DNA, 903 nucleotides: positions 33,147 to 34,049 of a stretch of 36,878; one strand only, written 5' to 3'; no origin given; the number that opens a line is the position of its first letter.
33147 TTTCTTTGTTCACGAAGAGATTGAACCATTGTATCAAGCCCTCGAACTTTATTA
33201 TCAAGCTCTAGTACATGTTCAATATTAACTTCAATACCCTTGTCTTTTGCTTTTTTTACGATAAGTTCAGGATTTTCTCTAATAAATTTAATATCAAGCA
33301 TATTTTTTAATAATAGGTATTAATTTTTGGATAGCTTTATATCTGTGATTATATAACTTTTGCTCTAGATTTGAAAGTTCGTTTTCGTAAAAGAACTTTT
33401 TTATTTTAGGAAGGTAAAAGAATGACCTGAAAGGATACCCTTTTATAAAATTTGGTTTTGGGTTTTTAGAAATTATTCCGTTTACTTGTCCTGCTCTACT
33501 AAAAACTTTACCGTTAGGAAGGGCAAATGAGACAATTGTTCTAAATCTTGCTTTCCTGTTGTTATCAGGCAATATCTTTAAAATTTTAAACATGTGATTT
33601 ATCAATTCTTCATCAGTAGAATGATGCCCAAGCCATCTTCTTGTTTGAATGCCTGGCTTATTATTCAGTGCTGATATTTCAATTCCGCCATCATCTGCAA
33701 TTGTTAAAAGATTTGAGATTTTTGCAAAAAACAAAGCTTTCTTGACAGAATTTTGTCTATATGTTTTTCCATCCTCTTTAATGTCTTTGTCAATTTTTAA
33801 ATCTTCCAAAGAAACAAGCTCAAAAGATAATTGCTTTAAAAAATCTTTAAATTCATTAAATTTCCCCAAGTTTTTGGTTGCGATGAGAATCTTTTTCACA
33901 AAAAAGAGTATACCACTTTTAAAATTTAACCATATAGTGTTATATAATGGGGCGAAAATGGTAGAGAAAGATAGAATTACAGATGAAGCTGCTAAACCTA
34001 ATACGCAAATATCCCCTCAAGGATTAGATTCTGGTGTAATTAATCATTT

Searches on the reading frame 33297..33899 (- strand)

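Call 58: search_protein_families(library=pfam, proteins=[window:33297-33899:-], max_evalue=0.00001)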
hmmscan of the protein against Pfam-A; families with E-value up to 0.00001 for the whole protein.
window:33297-33899:- (201 aa): 1 family
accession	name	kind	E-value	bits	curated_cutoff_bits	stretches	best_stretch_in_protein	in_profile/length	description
PF01725.21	Ham1p_like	-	1.8e-37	129.5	22.5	1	4-194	1-184/186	Ham1 family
